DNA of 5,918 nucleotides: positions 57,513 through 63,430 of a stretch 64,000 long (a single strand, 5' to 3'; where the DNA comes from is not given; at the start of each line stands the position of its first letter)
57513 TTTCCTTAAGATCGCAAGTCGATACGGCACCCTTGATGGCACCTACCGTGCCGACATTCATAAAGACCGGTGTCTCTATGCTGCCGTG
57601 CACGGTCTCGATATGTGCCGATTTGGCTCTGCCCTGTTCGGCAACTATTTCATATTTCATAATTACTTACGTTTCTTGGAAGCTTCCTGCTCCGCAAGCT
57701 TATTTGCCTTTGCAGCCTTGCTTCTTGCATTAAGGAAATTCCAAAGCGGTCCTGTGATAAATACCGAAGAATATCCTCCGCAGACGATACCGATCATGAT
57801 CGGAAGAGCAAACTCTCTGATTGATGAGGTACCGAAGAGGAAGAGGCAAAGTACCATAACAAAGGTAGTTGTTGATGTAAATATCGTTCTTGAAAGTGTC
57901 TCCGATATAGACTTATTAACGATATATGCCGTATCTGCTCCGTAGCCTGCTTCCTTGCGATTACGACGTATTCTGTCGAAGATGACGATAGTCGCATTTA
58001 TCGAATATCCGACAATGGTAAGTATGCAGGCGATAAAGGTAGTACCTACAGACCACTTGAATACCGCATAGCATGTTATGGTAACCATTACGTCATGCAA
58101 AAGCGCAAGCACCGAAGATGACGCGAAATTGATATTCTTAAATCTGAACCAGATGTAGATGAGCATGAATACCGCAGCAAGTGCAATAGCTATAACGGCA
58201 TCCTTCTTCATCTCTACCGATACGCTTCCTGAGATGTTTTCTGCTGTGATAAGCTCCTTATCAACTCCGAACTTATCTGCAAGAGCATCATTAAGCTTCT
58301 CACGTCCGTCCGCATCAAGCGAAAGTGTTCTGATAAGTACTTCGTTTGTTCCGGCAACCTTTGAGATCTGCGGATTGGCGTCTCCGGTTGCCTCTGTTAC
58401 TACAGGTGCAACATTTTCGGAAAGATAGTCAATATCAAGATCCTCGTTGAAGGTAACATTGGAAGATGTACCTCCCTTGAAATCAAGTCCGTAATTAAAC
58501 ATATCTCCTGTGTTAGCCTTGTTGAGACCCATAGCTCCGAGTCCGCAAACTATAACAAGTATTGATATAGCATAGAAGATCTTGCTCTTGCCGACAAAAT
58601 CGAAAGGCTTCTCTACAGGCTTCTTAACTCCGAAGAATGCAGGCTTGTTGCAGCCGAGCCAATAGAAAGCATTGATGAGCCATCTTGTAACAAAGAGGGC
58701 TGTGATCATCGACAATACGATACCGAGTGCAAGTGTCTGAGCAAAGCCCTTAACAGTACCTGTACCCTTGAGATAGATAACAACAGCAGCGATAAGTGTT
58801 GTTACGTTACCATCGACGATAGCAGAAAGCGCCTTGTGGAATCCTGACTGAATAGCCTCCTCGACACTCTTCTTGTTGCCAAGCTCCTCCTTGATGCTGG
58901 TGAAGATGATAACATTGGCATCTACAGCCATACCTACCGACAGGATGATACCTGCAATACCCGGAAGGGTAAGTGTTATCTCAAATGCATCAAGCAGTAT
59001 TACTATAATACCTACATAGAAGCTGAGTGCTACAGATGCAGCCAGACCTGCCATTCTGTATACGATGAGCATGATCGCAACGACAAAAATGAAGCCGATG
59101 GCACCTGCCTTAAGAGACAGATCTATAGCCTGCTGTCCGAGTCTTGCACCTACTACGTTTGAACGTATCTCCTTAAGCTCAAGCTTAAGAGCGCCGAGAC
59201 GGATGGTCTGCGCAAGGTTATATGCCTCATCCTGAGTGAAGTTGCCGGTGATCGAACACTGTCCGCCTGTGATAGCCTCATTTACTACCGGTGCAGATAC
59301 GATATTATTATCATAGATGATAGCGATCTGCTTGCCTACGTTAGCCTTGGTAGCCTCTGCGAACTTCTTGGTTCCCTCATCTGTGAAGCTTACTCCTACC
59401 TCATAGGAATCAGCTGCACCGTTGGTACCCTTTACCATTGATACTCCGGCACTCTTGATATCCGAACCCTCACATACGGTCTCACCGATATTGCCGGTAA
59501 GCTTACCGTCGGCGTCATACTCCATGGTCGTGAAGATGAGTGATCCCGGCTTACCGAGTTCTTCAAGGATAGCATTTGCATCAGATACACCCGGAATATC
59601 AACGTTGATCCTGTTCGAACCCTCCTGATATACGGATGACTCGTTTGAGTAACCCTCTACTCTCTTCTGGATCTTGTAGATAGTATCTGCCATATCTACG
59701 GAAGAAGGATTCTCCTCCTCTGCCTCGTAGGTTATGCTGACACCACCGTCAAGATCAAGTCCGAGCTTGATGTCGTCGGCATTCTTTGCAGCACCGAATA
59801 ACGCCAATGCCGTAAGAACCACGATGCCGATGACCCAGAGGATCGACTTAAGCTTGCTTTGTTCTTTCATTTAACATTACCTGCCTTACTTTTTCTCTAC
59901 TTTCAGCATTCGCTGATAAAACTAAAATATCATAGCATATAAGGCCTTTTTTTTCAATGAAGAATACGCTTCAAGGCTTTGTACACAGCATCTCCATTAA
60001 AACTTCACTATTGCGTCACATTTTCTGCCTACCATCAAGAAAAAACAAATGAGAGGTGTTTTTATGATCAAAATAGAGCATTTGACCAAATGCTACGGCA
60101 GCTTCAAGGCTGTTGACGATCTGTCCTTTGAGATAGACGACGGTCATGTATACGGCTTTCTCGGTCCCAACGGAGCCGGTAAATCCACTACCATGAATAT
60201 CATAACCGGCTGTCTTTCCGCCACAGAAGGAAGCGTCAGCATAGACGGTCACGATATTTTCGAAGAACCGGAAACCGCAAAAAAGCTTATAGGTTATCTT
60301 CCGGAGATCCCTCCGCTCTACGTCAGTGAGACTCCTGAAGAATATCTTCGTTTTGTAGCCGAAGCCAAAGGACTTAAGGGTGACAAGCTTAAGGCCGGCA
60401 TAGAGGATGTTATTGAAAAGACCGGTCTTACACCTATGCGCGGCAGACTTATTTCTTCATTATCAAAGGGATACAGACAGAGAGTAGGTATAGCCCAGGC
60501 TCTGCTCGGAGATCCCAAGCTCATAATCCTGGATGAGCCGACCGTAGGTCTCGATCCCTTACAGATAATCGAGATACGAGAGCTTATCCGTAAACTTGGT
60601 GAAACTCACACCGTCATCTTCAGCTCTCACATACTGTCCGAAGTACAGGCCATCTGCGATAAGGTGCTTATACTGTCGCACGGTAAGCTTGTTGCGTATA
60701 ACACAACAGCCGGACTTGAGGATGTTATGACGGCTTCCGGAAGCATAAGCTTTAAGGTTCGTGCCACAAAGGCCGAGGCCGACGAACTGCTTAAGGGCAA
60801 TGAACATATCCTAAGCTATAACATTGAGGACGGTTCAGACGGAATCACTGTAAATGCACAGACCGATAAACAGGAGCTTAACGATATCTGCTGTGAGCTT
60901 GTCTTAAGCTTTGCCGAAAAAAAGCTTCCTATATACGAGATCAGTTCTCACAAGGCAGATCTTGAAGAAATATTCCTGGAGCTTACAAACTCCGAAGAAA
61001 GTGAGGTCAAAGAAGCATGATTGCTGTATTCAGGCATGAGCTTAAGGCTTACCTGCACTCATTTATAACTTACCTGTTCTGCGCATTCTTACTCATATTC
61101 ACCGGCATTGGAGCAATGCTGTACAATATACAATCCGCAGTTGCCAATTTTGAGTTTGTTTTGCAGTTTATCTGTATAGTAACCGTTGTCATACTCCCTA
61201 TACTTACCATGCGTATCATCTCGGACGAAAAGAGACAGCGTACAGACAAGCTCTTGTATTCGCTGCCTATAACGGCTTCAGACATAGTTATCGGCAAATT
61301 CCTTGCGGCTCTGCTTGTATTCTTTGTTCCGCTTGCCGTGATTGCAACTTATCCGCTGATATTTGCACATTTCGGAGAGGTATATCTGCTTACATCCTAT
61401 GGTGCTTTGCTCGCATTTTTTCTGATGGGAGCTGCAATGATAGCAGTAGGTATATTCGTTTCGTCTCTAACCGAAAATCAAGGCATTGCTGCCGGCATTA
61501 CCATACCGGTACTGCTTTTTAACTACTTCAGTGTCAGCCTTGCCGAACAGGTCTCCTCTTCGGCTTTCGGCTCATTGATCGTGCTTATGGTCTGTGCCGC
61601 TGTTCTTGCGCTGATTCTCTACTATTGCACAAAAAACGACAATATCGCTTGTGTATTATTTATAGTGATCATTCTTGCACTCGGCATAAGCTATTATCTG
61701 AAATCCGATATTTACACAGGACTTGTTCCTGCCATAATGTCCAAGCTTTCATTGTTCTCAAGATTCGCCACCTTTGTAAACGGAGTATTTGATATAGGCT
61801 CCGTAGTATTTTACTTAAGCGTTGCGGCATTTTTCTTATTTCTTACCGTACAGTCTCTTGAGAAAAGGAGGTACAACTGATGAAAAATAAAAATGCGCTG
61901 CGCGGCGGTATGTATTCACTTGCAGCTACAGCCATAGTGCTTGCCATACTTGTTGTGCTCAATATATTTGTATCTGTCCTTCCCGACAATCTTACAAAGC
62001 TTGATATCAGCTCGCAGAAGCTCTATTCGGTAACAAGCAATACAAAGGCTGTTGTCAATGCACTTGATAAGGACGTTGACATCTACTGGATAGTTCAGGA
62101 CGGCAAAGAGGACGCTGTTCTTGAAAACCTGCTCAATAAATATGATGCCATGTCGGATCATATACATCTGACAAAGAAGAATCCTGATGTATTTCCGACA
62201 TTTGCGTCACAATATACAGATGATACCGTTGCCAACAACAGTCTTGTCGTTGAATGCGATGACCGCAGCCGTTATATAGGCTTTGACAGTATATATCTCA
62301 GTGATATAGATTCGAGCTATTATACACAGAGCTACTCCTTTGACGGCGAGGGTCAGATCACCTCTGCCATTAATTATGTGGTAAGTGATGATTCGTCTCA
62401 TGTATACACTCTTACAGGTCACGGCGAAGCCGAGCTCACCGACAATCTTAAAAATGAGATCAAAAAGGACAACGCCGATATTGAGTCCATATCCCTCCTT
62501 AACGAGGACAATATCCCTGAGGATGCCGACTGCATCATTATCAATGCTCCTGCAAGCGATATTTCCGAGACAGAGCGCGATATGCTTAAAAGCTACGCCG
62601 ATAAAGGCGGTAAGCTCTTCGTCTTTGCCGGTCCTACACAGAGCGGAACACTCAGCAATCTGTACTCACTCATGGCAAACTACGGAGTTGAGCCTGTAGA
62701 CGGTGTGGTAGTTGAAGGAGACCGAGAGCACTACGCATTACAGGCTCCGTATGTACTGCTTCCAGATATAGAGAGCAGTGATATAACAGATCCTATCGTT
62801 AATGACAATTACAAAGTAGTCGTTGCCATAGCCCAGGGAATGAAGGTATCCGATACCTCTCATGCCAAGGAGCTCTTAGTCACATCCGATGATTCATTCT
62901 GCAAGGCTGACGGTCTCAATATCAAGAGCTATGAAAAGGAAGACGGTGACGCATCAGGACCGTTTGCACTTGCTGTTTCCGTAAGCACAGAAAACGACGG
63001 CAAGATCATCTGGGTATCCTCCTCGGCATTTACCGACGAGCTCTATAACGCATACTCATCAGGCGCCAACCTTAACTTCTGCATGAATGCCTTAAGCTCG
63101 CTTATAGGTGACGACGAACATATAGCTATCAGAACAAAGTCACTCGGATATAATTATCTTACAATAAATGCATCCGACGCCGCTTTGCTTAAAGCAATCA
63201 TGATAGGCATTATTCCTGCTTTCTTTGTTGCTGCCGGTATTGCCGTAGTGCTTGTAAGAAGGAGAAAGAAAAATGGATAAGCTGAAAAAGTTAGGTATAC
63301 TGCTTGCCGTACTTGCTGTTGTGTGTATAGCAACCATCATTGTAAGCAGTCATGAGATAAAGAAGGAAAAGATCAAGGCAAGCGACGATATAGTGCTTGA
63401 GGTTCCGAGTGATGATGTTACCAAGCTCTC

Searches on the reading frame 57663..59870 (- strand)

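Call 21: search_protein_families(library=ncbifam, proteins=[window:57663-59870:-], max_evalue=1e-10)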
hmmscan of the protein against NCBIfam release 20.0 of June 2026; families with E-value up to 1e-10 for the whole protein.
window:57663-59870:- (735 aa): 25 families
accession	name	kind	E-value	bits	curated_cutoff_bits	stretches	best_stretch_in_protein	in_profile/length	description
NF009583.0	PRK13024.1-3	subfamily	1.4e-176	588.7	721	1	12-733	11-753/755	protein translocase subunit SecDF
NF009585.0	PRK13024.1-5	equivalog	5.5e-145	484.8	1037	1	151-724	396-988/993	protein translocase subunit SecDF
NF011315.0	PRK14726.1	equivalog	8.2e-132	441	1249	1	149-733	271-847/855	protein translocase subunit SecDF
NF009581.0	PRK13024.1-1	equivalog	5.3e-129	431.5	1058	1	17-728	13-745/752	protein translocase subunit SecDF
NF009584.0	PRK13024.1-4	equivalog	2.2e-114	383.4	1171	1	1-727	1-746/759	protein translocase subunit SecDF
TIGR01129.1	secD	equivalog_domain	1.1e-111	373.8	244.4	2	36-399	1-397/397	protein translocase subunit SecD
TIGR00916.1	2A0604s01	subfamily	9.8e-106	352.5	148.6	2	162-392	1-231/231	SecD/SecF family protein translocase subunit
TIGR00966.2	transloc_SecF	equivalog_domain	5.5e-102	341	160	2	423-712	1-278/279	protein translocase subunit SecF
NF009580.0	PRK13023.1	equivalog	5.5e-97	325.8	1153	1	32-726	60-763/775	protein translocase subunit SecDF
NF009540.0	PRK12911.1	equivalog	7.1e-81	272.1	1878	2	163-475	822-1127/1403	bifunctional preprotein translocase subunit SecD/SecF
NF009582.0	PRK13024.1-2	equivalog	1.4e-75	254.8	723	1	172-721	257-832/859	protein translocase subunit SecDF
NF009545.0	PRK12933.1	equivalog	1.7e-61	208.5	728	1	67-403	239-594/604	protein translocase subunit SecD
NF046001.1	SecDF_plasm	equivalog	1.3e-52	179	500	1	197-724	298-857/878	protein translocase subunit SecDF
NF006218.0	PRK08343.1-4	subfamily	2.2e-48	165.1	383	2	16-389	15-375/392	preprotein translocase subunit SecD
NF006216.0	PRK08343.1-2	equivalog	2.1e-29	102.7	519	1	212-389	308-488/506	preprotein translocase subunit SecD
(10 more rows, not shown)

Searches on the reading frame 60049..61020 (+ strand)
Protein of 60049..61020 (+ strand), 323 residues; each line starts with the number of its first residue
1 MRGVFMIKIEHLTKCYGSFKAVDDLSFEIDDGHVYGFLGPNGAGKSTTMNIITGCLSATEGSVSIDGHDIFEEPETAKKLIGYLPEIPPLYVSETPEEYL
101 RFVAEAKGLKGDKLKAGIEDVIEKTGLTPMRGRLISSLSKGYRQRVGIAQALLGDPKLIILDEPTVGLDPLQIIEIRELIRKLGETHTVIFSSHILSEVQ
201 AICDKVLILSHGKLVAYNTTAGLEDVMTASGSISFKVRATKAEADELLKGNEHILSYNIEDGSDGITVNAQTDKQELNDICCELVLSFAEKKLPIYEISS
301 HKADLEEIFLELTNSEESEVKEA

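Call 21: search_protein_families(library=ncbifam, proteins=[window:60049-61020:+], max_evalue=1e-10)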
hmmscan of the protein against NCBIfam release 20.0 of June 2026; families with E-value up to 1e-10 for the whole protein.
window:60049-61020:+ (323 aa): 168 families (the best 25 are shown)
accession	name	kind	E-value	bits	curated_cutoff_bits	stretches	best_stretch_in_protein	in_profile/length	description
TIGR03522.1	GldA_ABC_ATP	equivalog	2.1e-87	293.3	402.6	1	7-313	3-301/301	gliding motility-associated ABC transporter ATP-binding subunit GldA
TIGR01188.1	drrA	subfamily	8.4e-65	219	312.45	1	14-313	1-301/302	daunorubicin resistance ABC transporter, ATP-binding protein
TIGR03740.1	galliderm_ABC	subfamily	5.6e-54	183.2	309.75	1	8-219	2-207/223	lantibiotic protection ABC transporter ATP-binding subunit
NF033858.1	ABC2_perm_RbbA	equivalog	3.5e-45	154.3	1050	1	6-225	266-486/909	ribosome-associated ATPase/putative transporter RbbA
TIGR04406.1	LPS_export_lptB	equivalog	3.4e-44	150.9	240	1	7-220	2-219/239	LPS export ABC transporter ATP-binding protein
TIGR03864.1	PQQ_ABC_ATP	hypoth_equivalog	8.5e-44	149.8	302.25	1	7-225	2-221/236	ABC transporter, ATP-binding subunit, PQQ-dependent alcohol dehydrogenase system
NF010059.0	PRK13536.1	equivalog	1.3e-37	129.4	549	1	6-219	43-257/342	nodulation factor ABC transporter ATP-binding protein NodI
NF008144.0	PRK10895.1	equivalog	1.7e-37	129.2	381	1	7-221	4-222/241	LPS export ABC transporter ATP-binding protein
NF010060.0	PRK13537.1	equivalog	1.6e-36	125.8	521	1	5-219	14-229/314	nodulation factor ABC transporter ATP-binding protein NodI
NF047568.1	PSM_export_PmtC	equivalog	4e-35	121.7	375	1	8-279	2-258/290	phenol-soluble modulin export ABC transporter ATP-binding protein PmtC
TIGR01288.1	nodI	equivalog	1.1e-34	119.8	424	1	7-219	5-218/303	nodulation factor ABC transporter ATP-binding protein NodI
TIGR03411.1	urea_trans_UrtD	equivalog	4.9e-34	118.1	304.1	1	6-219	2-225/242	urea ABC transporter ATP-binding protein UrtD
TIGR03410.1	urea_trans_UrtE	equivalog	1.1e-33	116.7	285.8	1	8-224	2-220/230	urea ABC transporter ATP-binding subunit UrtE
TIGR00968.1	3a0106s01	subfamily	1.2e-33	116.6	342.75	1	7-227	1-222/237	sulfate ABC transporter ATP-binding protein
TIGR04521.1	ECF_ATPase_2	equivalog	1.2e-33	116.4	330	1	18-221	17-230/279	energy-coupling factor transporter ATPase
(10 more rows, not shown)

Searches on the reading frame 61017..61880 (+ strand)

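Call 21: search_protein_families(library=ncbifam, proteins=[window:61017-61880:+], max_evalue=1e-10)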
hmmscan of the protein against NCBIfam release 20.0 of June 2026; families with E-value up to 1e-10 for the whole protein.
window:61017-61880:+ (287 aa): 1 family
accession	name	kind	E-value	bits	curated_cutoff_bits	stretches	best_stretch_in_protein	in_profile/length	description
TIGR03518.1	ABC_perm_GldF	equivalog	9.8e-24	84.7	288.5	1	1-177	1-187/240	gliding motility-associated ABC transporter permease subunit GldF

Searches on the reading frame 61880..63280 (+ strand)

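Call 21: search_protein_families(library=ncbifam, proteins=[window:61880-63280:+], max_evalue=1e-10)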
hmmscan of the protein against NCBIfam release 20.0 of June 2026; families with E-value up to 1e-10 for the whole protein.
window:61880-63280:+ (466 aa): 1 family
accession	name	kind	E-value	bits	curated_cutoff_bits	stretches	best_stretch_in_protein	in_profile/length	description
TIGR03521.1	GldG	equivalog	2.6e-13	49.5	389.85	0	159-253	170-272/552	gliding motility-associated ABC transporter substrate-binding protein GldG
